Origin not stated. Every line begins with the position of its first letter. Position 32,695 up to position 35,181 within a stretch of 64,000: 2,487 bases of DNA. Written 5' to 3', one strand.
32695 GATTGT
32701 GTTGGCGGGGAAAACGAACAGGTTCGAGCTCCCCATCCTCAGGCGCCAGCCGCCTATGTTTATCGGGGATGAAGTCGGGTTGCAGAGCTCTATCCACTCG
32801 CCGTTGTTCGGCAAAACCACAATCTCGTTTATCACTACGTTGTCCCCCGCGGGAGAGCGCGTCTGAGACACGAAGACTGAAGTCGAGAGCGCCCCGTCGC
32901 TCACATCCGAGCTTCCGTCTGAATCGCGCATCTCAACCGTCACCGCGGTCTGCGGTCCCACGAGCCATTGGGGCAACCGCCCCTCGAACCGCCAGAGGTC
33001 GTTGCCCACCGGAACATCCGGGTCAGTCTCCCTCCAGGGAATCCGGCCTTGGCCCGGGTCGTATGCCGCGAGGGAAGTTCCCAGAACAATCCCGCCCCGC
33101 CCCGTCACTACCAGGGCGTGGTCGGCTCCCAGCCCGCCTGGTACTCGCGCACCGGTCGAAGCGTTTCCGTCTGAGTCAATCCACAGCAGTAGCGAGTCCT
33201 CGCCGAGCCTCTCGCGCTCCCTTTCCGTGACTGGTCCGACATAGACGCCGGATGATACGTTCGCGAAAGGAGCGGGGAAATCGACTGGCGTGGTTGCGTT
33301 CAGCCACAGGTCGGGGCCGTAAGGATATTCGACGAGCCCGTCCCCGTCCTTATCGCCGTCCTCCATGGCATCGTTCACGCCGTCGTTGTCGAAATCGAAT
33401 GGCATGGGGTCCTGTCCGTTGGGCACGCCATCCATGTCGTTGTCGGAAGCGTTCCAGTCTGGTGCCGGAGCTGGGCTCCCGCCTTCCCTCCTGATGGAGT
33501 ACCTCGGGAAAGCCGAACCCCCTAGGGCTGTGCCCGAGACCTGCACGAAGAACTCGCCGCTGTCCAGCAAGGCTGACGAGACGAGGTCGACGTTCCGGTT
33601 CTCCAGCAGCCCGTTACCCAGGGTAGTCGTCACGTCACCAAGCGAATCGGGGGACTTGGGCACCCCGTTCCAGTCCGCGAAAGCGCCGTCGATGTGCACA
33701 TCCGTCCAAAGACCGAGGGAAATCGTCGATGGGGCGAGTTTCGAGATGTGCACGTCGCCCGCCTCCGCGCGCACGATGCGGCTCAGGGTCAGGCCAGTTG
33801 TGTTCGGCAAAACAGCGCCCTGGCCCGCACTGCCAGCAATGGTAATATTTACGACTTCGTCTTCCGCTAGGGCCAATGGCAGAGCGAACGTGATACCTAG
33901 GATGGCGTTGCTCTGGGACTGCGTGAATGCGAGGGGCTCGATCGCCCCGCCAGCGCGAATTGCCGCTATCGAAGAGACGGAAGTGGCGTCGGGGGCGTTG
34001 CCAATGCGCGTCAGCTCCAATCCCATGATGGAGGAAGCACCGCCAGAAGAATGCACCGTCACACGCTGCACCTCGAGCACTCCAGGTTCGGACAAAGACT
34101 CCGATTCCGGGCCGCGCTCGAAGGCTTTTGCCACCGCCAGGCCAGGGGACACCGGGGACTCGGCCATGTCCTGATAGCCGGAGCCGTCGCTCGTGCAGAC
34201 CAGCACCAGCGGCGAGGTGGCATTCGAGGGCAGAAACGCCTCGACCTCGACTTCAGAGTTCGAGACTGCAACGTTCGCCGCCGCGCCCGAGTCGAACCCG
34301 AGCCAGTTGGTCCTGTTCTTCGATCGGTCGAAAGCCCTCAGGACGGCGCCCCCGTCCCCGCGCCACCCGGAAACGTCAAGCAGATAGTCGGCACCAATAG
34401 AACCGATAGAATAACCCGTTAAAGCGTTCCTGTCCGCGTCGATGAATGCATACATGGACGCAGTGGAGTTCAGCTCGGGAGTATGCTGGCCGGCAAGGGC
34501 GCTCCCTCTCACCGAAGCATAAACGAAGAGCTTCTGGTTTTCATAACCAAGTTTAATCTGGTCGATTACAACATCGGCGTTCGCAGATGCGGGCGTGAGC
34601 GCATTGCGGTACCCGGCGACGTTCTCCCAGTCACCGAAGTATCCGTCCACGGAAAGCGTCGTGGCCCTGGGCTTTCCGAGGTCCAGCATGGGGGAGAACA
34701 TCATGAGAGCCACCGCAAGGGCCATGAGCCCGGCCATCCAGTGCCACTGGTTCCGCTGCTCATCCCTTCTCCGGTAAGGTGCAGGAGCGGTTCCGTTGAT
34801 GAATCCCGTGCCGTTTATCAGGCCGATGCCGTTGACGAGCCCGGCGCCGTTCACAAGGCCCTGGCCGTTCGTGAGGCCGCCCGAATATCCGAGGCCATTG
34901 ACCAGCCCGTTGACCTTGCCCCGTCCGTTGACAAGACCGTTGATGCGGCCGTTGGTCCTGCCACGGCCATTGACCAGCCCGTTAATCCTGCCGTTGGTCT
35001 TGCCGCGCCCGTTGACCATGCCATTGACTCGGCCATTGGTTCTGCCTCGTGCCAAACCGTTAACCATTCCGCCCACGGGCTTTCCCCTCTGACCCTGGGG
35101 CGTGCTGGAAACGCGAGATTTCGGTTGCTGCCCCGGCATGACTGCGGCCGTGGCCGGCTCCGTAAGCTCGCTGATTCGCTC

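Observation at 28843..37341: Giant protein with an unusual domain architecture across the membrane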

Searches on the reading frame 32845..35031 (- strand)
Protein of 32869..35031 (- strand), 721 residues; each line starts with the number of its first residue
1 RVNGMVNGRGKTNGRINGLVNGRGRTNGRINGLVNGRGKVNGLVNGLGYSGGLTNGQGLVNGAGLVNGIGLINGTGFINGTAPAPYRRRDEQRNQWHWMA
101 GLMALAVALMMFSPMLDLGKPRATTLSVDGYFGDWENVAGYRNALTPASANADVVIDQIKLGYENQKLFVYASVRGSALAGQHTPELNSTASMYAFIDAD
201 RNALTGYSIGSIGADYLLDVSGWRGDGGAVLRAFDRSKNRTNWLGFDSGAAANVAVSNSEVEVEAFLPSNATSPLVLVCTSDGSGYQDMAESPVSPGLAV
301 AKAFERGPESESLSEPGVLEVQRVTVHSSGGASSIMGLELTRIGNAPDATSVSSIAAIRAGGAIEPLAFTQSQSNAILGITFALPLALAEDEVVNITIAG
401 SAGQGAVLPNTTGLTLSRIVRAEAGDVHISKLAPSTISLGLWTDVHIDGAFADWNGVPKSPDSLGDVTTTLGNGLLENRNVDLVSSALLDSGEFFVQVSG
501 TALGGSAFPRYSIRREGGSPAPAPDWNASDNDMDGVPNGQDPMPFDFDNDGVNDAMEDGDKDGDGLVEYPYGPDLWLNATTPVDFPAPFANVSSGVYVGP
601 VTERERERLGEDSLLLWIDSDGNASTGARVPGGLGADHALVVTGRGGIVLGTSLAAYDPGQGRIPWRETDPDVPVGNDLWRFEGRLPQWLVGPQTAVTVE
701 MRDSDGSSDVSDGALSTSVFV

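Call 23: search_protein_families(library=pfam, proteins=[window:32869-34683:-], max_evalue=10)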
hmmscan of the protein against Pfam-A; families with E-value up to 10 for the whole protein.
window:32869-34683:- (605 aa): 1 family
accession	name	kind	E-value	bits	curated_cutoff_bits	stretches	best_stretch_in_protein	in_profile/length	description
PF24013.1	DUF7327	-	0.72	10.3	27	1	409-430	60-81/85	Family of unknown function (DUF7327)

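Call 24: search_protein_families(library=ncbifam, proteins=[window:32869-34683:-], max_evalue=10)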
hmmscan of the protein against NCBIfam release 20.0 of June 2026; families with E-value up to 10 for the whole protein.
window:32869-34683:- (605 aa): 1 family
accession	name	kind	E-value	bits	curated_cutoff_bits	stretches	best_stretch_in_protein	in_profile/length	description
TIGR04145.2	Firmicu_CTERM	equivalog_domain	0.0019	18.1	50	2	329-344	1-16/191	Firmicu-CTERM sorting domain-containing protein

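Call 30: find_homologous_proteins(query=window:32869-34761:-, max_evalue=0.001)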
Query window:32869-34761:-: 8000 candidates shared short words with the query, none scored E <= 0.001.

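Call 38: find_homologous_proteins(query=A1, max_evalue=0.001)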
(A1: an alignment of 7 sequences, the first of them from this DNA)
Query A1 (7 sequences) (612 aa, profile of the alignment): 2 proteins with E <= 0.001 among 8000 candidates.
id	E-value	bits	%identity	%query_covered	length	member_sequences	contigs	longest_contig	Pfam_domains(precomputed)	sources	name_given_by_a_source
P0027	4.8e-147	509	26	54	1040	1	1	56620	-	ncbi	-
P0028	2.6e-46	176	24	59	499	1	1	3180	-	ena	-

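Call 51: search_protein_representatives(alignment_id=A1)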
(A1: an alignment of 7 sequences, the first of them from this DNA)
Query: 7 sequences, 489 profile positions. Proteins with E-value up to 0.001 (for the whole library): 1647; up to 1e-10: 959; up to 1e-30: 566. The best 150 are listed.
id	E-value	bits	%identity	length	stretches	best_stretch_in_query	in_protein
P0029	2.1e-202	689.6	-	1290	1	2-487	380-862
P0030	4.2e-168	576.4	-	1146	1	1-486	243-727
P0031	3.2e-157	540.6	-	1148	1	2-489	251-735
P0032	9.4e-157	539.0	-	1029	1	8-481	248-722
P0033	3.5e-154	530.6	-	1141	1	1-489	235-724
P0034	3.1e-151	520.8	-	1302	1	3-486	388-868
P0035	1.6e-148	511.8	-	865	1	2-483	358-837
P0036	7.6e-147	506.3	-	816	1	2-472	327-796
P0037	5.7e-146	503.5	-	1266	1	1-484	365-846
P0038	1.8e-145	501.8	-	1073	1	5-479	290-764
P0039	4.3e-145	500.6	-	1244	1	1-488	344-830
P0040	6.2e-145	500.0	-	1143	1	2-489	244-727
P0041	8.5e-142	489.7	-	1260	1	2-486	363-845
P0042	4.4e-139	480.7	-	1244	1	4-481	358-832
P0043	5.3e-138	477.2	-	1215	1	4-482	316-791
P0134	3.1e-72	260.3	-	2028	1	8-474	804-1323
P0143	4.7e-71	256.4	-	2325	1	7-473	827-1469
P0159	5.9e-69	249.4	-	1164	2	65-456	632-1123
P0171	9.8e-68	245.4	-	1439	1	1-478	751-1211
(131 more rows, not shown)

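Call 54: predict_structure(alignment_id=A1)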
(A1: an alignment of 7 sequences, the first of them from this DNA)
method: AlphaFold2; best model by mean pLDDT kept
length: 612 residues; sequences in the alignment: 7
mean_pLDDT: 47.8   pTM: 0.34
mean pLDDT of the five models: 47.8, 46.9, 46.3, 45.5, 41.8
residues with pLDDT >= 90: 0; 70-90: 119; 50-70: 139; < 50: 354
segments of 3 or more residues with pLDDT < 50: 1-7, 24-36, 64-73, 166-364, 389-414, 418-420, 422-492, 595-612
pLDDT, mean of each block of 10 residues (from residue 1): 39 68 45 45 70 70 42 60 73 67 64 80 66 74 78 64 47 27 30 29 38 41 35 28 29 31 39 42 31 26 21 21 22 23 26 23 51 68 54 29 35 46 41 37 40 34 35 36 33 67 79 73 74 76 61 64 67 76 63 42 26 27
secondary structure, 60 per line:
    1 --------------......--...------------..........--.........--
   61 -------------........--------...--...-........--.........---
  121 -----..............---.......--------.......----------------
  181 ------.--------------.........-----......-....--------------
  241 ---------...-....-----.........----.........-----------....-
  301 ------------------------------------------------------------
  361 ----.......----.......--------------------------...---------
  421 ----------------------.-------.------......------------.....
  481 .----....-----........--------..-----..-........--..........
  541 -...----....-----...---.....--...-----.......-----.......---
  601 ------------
elements in order: H15-20 E23-25 E38-47 E50-58 E74-81 E90-92 E95-97 E99-106 E109-117 E129-139 E143-149 E158-164 E202-210 E216-221 E223-226 E250-252 H254-257 E263-271 E276-284 E296-299 E365-371 E376-382 E458-463 E476-481 H486-489 E495-502 E521-528 E531-540 E549-552 E558-560 E564-568 E579-585 E591-597

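Call 55: search_solved_structures(query=A1, max_evalue=10, show_alignments=2)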
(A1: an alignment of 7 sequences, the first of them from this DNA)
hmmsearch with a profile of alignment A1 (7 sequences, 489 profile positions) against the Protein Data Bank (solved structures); distinct sequences matched with E-value up to 10: 0.

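Call 62: find_related_loci(query=window:32869-35031:-, collection=genome_contigs, flank=10000)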
Query window:32869-35031:- (721 aa) in genome_contigs; peptide patterns used: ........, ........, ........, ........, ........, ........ (x = any residue, [..] = any of these).
95 stretches matched a pattern; 50 encode a relative of the query (tblastn E <= 1e-3); 50 distinct loci.
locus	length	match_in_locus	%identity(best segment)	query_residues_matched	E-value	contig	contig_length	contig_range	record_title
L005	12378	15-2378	59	1-716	0e+0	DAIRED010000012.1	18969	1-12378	MAG TPA_asm: Thermoplasmatota archaeon isolate CTOTU11644 NODE_1716_length_18969_cov_4.709897, whole genome shotgun sequ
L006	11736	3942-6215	34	4-712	4e-98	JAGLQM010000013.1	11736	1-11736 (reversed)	MAG: Thermoplasmata archaeon isolate RS_8_51 ROV157_8.bin.51.fa_13, whole genome shotgun sequence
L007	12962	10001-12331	30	4-720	9e-88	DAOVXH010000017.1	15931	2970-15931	MAG TPA_asm: Methanomassiliicoccales archaeon isolate CSMAG_1752 CSMAG_1752_k141_3295425_length_15931_cov_19.2393, whole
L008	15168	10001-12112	33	17-718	1e-69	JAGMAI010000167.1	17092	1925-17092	MAG: Thermoplasmata archaeon isolate RS_14_3 ZL355.bin.3.fa_167, whole genome shotgun sequence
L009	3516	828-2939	32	4-718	1e-66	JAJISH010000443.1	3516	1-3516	MAG: Thermoplasmatota archaeon isolate bin211 bin211_SWQ.59.16-18_bin.28.orig_443, whole genome shotgun sequence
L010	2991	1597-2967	35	1-467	1e-54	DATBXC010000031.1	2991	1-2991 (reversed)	MAG TPA_asm: Thermoplasmata archaeon isolate SMAG_U7557 k141_1854014, whole genome shotgun sequence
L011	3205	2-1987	30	63-718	5e-54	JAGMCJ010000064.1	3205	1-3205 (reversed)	MAG: Thermoplasmata archaeon isolate RS_17_1 ZL495.bin.1.fa_64, whole genome shotgun sequence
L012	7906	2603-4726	27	3-687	8e-53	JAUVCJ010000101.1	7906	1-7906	MAG: Thermoplasmatota archaeon isolate CSMAG_268 CSMAG_268_k141_2003628_length_7906_cov_5.7257, whole genome shotgun seq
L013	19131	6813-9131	30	1-657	7e-65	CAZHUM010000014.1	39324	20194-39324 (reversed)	MAG TPA_asm: uncultured Thermoplasmata archaeon isolate SRP141376_co2_322 genome assembly, contig: NODE_2325_length_3932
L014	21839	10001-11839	30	3-630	3e-46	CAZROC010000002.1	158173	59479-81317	MAG TPA_asm: uncultured Thermoplasmata archaeon isolate SRP141559_co1_102 genome assembly, contig: NODE_9_length_158173_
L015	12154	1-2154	29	4-712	7e-45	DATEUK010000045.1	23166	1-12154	MAG TPA_asm: Thermoplasmata archaeon isolate SMAG_U8339 k141_2610274, whole genome shotgun sequence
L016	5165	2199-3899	27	128-686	2e-40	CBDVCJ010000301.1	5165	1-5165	MAG TPA_asm: uncultured Thermoplasmata archaeon isolate SRR22302367_concoct_193 genome assembly, contig: ERZ26661968.127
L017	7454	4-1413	29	3-514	3e-37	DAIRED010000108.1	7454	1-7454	MAG TPA_asm: Thermoplasmatota archaeon isolate CTOTU11644 NODE_5456_length_7454_cov_4.571564, whole genome shotgun seque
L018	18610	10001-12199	29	2-599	5e-54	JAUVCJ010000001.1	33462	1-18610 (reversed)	MAG: Thermoplasmatota archaeon isolate CSMAG_268 CSMAG_268_k141_3006335_length_33462_cov_9.0000, whole genome shotgun se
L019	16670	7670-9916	31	1-715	7e-56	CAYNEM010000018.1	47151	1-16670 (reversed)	MAG TPA_asm: uncultured Methanomassiliicoccales archaeon isolate SRP119689_co1_217 genome assembly, contig: NODE_849_len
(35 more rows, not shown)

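Call 96: find_encoding_contigs(protein=P0134, flank=5000, max_places=2)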
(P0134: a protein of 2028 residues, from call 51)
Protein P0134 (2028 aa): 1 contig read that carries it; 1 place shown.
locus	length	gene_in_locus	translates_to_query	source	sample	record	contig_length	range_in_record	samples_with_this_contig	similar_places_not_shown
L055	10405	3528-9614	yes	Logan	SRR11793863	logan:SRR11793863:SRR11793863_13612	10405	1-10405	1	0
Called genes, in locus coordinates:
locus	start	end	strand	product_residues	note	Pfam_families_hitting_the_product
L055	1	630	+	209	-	?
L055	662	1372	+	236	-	PF00528:BPD_transp_1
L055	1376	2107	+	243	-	PF00005:ABC_tran, PF13304:AAA_21 (faint)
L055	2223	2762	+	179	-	-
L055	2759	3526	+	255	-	PF06745:ATPase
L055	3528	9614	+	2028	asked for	PF06745:ATPase, PF24336:DUF7504 (weak), PF13248:Zn_ribbon_3 (weak), PF12773:DZR (weak), PF13248:Zn_ribbon_3 (weak), PF12773:DZR (weak), PF13248:Zn_ribbon_3 (weak), PF01839:FG-GAP, +11 more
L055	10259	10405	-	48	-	?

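Call 97: find_encoding_contigs(protein=P0159, flank=5000, max_places=2)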
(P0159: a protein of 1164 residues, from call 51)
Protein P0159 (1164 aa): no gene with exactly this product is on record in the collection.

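Call 98: find_encoding_contigs(protein=P0171, flank=5000, max_places=2)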
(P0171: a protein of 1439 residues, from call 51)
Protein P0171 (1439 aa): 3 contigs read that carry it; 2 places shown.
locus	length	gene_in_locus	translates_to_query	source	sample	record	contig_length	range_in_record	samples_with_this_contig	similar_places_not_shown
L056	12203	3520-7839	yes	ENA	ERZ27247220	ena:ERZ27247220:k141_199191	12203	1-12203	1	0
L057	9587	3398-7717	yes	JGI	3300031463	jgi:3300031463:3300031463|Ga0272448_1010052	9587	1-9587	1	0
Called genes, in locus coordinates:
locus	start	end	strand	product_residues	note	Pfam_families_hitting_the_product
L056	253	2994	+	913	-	PF00270:DEAD, PF04851:ResIII, PF00271:Helicase_C, PF19306:WHD_Lhr, PF08494:DEAD_assoc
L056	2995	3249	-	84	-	-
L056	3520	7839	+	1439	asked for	PF06745:ATPase, PF23365:DUF7090 (weak), PF12773:DZR (weak), PF13240:Zn_Ribbon_1 (faint), PF13248:Zn_ribbon_3 (faint), PF00932:LTD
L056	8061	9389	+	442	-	-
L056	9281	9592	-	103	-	-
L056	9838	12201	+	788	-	?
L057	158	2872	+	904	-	PF04851:ResIII, PF00270:DEAD, PF00271:Helicase_C, PF19306:WHD_Lhr, PF08494:DEAD_assoc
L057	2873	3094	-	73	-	-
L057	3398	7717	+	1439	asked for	PF06745:ATPase, PF23365:DUF7090 (weak), PF12773:DZR (weak), PF13240:Zn_Ribbon_1 (faint), PF13248:Zn_ribbon_3 (faint), PF00932:LTD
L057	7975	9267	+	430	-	-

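Call 99: find_encoding_contigs(protein=P0143, flank=5000, max_places=2)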
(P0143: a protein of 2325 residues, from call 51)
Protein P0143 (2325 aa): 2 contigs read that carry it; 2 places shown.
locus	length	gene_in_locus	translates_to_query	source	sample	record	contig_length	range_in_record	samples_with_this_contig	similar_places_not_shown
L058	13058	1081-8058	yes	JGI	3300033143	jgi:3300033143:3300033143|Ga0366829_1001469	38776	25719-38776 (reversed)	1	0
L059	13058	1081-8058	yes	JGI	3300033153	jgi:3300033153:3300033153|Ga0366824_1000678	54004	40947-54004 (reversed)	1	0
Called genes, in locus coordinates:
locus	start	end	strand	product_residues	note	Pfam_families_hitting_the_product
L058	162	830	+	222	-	PF17957:Big_7 (weak)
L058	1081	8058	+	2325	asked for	PF00633:HHH (faint), PF14520:HHH_5, PF12773:DZR (weak), PF13240:Zn_Ribbon_1 (faint), PF13248:Zn_ribbon_3 (faint), PF13371:TPR_9, PF13371:TPR_9 (weak), PF00515:TPR_1 (weak), +10 more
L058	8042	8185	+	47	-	-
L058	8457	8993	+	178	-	PF12840:HTH_20 (faint)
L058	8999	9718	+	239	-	PF06745:ATPase, PF23442:DUF7125 (faint)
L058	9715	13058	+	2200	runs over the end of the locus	PF14520:HHH_5, PF10571:UPF0547 (faint), PF12773:DZR (weak), PF13240:Zn_Ribbon_1 (faint), PF13248:Zn_ribbon_3 (faint), PF19335:HMBD (faint), PF28085:HVO_0416 (faint), PF07719:TPR_2 (faint)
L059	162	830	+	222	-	PF17957:Big_7 (weak)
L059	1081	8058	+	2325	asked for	PF00633:HHH (faint), PF14520:HHH_5, PF12773:DZR (weak), PF13240:Zn_Ribbon_1 (faint), PF13248:Zn_ribbon_3 (faint), PF13371:TPR_9, PF13371:TPR_9 (weak), PF00515:TPR_1 (weak), +10 more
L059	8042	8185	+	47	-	-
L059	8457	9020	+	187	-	PF12840:HTH_20 (faint)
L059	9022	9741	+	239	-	PF06745:ATPase, PF23442:DUF7125 (faint)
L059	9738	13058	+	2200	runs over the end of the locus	PF14520:HHH_5, PF10571:UPF0547 (faint), PF12773:DZR (weak), PF13240:Zn_Ribbon_1 (faint), PF13248:Zn_ribbon_3 (faint), PF19335:HMBD (faint), PF28085:HVO_0416 (faint), PF12773:DZR (weak), +1 more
